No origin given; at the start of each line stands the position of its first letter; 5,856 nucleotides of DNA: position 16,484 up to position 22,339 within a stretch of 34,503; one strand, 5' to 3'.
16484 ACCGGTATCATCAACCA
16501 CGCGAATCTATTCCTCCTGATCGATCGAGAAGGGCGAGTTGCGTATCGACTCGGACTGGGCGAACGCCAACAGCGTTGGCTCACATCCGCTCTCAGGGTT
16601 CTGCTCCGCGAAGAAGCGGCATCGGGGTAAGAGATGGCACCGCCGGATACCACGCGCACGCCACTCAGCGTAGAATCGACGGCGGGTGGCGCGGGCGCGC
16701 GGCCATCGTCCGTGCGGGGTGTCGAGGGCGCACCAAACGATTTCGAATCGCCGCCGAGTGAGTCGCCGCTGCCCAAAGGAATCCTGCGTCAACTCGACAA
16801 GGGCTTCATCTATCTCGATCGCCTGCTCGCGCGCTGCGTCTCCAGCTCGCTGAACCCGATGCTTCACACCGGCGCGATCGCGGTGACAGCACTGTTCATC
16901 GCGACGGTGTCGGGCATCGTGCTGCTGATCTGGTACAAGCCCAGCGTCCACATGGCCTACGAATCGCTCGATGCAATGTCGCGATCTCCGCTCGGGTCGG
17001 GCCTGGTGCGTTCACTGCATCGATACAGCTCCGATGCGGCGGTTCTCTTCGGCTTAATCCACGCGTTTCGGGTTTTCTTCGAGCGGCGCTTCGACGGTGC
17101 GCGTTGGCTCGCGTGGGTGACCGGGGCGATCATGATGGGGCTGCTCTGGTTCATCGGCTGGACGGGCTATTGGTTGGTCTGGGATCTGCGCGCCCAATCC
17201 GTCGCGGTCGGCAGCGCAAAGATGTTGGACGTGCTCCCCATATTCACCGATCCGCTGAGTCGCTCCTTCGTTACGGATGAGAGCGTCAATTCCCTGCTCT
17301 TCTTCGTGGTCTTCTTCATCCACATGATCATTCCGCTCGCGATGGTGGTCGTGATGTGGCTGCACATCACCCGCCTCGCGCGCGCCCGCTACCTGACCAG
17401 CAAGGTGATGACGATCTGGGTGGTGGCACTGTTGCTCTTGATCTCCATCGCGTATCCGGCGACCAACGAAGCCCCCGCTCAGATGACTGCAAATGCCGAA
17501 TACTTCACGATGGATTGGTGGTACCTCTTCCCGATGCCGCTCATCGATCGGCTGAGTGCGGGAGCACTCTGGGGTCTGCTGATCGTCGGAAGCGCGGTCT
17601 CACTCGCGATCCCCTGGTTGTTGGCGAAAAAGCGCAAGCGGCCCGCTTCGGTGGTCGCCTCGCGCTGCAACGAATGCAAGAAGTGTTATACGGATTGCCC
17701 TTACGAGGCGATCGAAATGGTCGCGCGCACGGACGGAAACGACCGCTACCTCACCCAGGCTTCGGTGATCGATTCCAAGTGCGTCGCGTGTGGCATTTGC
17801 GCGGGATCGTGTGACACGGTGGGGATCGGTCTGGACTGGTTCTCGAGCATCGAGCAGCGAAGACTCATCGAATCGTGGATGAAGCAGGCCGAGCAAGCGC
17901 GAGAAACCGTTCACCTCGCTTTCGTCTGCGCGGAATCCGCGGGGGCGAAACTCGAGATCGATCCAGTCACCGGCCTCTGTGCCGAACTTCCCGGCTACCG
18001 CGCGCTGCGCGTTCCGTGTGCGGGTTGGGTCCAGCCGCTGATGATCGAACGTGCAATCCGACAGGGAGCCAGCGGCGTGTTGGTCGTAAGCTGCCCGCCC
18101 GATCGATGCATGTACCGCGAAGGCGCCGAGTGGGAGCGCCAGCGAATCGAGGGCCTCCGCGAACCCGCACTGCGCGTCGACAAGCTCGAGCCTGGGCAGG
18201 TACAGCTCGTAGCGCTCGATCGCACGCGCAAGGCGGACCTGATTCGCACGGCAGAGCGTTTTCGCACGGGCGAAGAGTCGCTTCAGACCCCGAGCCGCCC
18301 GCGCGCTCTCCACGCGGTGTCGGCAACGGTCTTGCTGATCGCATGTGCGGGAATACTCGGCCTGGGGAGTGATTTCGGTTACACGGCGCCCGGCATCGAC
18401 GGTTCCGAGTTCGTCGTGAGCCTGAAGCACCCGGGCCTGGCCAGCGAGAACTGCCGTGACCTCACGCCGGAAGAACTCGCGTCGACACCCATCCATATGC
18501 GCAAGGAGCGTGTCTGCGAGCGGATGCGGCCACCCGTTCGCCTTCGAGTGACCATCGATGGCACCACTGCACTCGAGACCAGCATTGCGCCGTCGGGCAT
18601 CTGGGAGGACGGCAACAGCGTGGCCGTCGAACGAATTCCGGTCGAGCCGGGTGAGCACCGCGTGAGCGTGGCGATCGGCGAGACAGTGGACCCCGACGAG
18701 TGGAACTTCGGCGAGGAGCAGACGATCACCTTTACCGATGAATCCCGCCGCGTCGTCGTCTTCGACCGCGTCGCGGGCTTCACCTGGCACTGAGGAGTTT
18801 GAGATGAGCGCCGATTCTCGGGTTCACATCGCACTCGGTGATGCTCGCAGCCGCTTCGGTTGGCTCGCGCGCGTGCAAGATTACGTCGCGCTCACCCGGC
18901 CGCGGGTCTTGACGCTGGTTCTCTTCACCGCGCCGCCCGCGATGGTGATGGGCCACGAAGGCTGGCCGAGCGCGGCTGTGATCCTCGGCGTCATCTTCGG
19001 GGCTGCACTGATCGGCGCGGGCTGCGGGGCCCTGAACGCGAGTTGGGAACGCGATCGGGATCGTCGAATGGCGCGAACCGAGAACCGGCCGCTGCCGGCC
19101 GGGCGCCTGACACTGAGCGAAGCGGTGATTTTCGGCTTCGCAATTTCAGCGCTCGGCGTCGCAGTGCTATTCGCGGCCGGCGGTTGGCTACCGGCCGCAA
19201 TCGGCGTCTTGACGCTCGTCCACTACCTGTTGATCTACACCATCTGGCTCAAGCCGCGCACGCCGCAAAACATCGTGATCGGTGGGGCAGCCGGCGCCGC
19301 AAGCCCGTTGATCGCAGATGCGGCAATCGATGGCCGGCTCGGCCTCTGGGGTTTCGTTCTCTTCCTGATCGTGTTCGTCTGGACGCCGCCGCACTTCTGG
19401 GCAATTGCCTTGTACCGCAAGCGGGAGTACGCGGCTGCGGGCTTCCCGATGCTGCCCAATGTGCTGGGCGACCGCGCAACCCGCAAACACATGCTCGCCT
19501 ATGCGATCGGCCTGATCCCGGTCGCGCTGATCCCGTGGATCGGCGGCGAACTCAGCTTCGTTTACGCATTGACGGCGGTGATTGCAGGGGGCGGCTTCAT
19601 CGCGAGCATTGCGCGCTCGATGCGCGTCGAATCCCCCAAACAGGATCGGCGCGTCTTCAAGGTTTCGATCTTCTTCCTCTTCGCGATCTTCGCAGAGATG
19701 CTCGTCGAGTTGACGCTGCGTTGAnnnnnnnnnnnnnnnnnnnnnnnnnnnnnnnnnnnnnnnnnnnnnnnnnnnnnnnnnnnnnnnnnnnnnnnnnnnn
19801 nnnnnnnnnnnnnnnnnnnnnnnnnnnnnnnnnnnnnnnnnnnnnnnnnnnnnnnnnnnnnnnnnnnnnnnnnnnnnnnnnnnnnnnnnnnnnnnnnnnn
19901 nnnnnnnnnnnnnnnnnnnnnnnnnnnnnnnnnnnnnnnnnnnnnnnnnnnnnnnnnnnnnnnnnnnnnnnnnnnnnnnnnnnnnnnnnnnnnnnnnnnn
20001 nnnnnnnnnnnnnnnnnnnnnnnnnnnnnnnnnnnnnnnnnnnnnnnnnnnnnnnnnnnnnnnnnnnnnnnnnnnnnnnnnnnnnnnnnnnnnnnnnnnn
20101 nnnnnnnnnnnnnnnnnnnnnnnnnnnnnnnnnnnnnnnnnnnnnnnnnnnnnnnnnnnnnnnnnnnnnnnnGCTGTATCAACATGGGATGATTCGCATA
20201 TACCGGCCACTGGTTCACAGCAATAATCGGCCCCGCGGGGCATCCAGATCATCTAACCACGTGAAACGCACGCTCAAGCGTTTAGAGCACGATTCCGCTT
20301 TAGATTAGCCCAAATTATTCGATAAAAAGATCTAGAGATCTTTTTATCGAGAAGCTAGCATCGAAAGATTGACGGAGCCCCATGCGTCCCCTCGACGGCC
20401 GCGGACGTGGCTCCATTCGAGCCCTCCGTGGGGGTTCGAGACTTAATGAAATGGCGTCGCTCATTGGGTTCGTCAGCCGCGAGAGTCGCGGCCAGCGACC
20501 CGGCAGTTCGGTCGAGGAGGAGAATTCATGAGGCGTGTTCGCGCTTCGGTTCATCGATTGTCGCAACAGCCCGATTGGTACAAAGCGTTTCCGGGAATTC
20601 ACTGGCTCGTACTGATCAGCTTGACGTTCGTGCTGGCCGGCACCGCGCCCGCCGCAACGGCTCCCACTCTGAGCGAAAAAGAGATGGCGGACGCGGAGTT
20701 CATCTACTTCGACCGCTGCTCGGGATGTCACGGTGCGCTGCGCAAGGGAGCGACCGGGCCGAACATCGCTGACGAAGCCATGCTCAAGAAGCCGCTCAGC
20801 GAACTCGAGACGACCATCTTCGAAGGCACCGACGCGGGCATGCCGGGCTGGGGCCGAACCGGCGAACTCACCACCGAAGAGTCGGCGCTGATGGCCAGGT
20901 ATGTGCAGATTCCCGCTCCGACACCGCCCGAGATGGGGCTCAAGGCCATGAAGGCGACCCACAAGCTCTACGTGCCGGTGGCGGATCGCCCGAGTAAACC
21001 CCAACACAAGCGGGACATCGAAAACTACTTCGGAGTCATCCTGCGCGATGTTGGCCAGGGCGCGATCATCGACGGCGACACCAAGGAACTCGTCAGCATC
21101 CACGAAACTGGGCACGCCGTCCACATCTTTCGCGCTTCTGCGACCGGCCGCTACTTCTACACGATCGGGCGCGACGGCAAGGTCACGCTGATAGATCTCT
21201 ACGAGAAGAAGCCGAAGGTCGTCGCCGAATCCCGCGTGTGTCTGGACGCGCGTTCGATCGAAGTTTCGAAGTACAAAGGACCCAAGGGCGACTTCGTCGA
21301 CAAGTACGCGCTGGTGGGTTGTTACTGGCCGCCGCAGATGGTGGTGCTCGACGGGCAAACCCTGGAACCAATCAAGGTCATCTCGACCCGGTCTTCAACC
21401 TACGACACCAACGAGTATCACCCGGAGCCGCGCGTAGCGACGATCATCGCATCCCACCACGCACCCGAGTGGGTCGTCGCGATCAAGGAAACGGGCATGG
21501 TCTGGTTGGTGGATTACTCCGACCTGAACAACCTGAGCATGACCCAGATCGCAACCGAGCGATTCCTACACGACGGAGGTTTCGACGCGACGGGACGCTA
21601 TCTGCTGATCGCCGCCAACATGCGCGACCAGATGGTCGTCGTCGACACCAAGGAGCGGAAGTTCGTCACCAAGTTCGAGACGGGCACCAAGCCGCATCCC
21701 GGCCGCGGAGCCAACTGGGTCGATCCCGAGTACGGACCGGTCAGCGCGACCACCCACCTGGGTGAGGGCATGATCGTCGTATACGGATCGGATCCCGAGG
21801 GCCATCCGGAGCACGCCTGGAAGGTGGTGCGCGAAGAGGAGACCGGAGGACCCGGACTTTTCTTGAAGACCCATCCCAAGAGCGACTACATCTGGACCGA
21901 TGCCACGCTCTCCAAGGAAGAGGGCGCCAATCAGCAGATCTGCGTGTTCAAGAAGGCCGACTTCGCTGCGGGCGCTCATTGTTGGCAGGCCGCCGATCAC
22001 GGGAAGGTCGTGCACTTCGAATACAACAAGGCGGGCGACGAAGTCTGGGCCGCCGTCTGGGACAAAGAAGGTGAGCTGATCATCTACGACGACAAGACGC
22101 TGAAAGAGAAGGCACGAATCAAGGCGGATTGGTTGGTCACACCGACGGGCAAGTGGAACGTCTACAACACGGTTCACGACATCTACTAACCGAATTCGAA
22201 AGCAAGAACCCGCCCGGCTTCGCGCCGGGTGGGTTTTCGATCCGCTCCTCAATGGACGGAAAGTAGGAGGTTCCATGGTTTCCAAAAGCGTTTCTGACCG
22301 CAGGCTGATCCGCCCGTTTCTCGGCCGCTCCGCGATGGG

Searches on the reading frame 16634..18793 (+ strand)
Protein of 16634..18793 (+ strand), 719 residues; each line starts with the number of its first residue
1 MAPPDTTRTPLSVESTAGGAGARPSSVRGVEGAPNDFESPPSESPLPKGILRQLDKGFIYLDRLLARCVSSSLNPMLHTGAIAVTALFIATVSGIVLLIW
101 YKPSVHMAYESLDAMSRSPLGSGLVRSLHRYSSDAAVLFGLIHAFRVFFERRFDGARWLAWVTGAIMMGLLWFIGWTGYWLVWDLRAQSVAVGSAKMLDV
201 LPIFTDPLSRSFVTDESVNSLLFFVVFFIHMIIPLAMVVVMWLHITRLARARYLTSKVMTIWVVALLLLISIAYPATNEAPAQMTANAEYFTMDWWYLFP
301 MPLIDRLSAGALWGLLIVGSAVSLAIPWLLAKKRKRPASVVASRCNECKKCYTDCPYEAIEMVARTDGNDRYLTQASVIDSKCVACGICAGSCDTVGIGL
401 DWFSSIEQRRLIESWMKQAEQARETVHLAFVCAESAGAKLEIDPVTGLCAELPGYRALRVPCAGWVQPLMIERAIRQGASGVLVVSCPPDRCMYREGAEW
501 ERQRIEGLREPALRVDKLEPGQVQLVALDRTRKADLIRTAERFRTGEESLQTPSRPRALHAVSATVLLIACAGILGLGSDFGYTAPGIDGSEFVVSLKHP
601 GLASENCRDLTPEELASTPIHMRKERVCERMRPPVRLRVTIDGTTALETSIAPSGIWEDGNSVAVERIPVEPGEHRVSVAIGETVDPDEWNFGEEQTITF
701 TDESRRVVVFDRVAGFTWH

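Call 5: search_protein_families(library=pfam, proteins=[window:16634-18793:+], max_evalue=0.01)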
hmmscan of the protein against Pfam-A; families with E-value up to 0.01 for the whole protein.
window:16634-18793:+ (719 aa): 14 families
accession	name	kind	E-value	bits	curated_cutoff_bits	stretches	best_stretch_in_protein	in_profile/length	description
PF00033.24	Cytochrome_B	-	7.7e-18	65.4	27.2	1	68-248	5-185/189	Cytochrome b/b6/petB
PF02662.21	FlpD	-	9.4e-16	58.4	22.3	1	428-544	2-116/123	Methyl-viologen-reducing hydrogenase, delta subunit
PF13631.11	Cytochrom_B_N_2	-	1.3e-12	48.5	27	1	141-248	8-116/169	Cytochrome b(N-terminal)/b6/petB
PF12838.12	Fer4_7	-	5.6e-06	27.2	27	1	344-394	1-49/52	4Fe-4S dicluster domain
PF00037.32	Fer4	-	1.3e-05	25.3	21.1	1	340-361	3-24/24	4Fe-4S binding domain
PF14697.11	Fer4_21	-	1.5e-05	25.5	35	1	338-394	1-52/59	4Fe-4S dicluster domain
PF13484.11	Fer4_16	-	1.7e-05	25.9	30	1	344-367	1-25/66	4Fe-4S double cluster binding domain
PF13187.11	Fer4_9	-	2.3e-05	24.8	27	1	344-395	1-49/52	4Fe-4S dicluster domain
PF13534.11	Fer4_17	-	2.6e-05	25.1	22.2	0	331-358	32-59/61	4Fe-4S dicluster domain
PF12837.12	Fer4_6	-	5.8e-05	23.3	25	1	340-360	4-24/24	4Fe-4S binding domain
PF13183.11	Fer4_8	-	7.2e-05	23.7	27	0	342-357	51-66/68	4Fe-4S dicluster domain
PF14358.11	DUF4405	-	0.00015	22.7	26.7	1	82-144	5-62/66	Domain of unknown function (DUF4405)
PF25160.1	LdpA_Fe-S-bd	-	0.00047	20.3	27.6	0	338-364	21-47/49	LdpA Fe-S cluster-binding domain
PF13237.11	Fer4_10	-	0.0021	18.4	25.5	1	342-393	6-52/53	4Fe-4S dicluster domain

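Call 9: search_protein_families(library=ncbifam, proteins=[window:16634-18793:+], max_evalue=0.001)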
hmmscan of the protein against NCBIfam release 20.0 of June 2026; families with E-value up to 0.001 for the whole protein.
window:16634-18793:+ (719 aa): 25 families
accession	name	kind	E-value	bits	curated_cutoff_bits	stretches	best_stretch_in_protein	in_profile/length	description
NF040969.1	cytb_ExtP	equivalog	6.1e-30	104.6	290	1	79-252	27-201/205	selenite/tellurite reduction operon b-type cytochrome ExtP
NF002990.0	PRK03735.1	subfamily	3.7e-22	79.2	325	1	79-247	44-213/223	cytochrome b6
NF040770.1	hetero_SS_HdrA2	exception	2e-21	75.8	1100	1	338-543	572-764/777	CoB-CoM heterodisulfide reductase HdrA2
NF041076.1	cyt_b_SoxC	equivalog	1.1e-11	44.3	740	1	79-245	30-192/542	proton pump complex cytochrome B SoxC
NF041778.1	hetero_SS_HdrA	equivalog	1.2e-10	39.9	1400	1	339-492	583-720/771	ferredoxin:CoB-CoM heterodisulfide reductase subunit HdrA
NF041891.1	hdrA_Methbact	equivalog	4.5e-07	28.5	1300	1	338-501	567-717/762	ferredoxin:CoB-CoM heterodisulfide reductase subunit HdrA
NF042909.1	FMH_DH_FwdF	exception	2e-06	27.2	375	1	337-404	93-161/336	tungsten-dependent formylmethanofuran dehydrogenase subunit FwdF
NF004536.0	PRK05888.1-1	equivalog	4.8e-06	26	212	1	343-400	58-116/180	NADH-quinone oxidoreductase subunit NuoI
TIGR01971.1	NuoI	subfamily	5.7e-06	25.9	113.05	1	343-398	42-98/121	NADH-quinone oxidoreductase, chain I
NF045873.1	F420_non_VhuD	exception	7.6e-06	26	215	1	425-504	2-80/132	F420-non-reducing hydrogenase iron-sulfur subunit VhuD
NF038196.1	ferrodoxin_EFR1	subfamily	1.2e-05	25.4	75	1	341-372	210-241/242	EFR1 family ferrodoxin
TIGR02700.1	flavo_MJ0208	hypoth_equivalog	1.2e-05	24.8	251.35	1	335-395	140-191/234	dihydromethanopterin reductase (acceptor)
NF004538.0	PRK05888.1-4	equivalog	1.5e-05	24.6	135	1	343-396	61-115/162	NADH-quinone oxidoreductase subunit NuoI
NF006183.0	PRK08318.1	equivalog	2.5e-05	23.3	335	1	317-399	315-396/422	NAD-dependent dihydropyrimidine dehydrogenase subunit PreA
NF050120.1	bc1_QcrB_actin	exception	7.8e-05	21.8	500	0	82-247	31-214/458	cytochrome bc1 complex cytochrome b subunit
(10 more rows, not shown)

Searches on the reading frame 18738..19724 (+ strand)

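Call 7: search_protein_families(library=pfam, proteins=[window:18738-19724:+], max_evalue=0.0001)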
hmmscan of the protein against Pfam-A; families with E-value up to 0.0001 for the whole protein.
window:18738-19724:+ (328 aa): 1 family
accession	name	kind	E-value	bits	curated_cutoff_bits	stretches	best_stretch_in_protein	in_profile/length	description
PF01040.23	UbiA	-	2.5e-55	187.9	34.2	1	61-314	1-247/250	UbiA prenyltransferase family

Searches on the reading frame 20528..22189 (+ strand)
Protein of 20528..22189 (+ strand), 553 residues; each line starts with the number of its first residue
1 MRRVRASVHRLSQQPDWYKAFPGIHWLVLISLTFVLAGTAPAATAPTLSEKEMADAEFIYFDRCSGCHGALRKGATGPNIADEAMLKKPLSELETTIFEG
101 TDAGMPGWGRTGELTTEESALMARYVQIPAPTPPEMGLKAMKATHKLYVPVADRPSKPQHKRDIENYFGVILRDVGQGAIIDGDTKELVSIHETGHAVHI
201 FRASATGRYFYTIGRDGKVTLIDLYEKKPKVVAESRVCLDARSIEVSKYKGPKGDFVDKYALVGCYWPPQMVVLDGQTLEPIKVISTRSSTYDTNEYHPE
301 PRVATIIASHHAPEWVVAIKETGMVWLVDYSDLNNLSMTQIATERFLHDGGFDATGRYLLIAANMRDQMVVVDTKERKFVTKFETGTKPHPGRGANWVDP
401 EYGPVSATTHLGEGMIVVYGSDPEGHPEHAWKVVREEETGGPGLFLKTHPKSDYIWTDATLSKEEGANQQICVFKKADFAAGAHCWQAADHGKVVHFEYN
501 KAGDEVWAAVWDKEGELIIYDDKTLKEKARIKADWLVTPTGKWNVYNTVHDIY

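Call 5: search_protein_families(library=pfam, proteins=[window:20528-22189:+], max_evalue=0.01)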
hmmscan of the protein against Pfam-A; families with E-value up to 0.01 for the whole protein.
window:20528-22189:+ (553 aa): 2 families
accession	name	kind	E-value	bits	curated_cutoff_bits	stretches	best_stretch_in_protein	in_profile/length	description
PF02239.22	Cytochrom_D1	-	3.7e-122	407.9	25.5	1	163-548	2-368/368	Cytochrome D1 heme domain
PF13442.11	Cytochrome_CBB3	-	1.9e-08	35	27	1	54-126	4-68/68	Cytochrome C oxidase, cbb3-type, subunit III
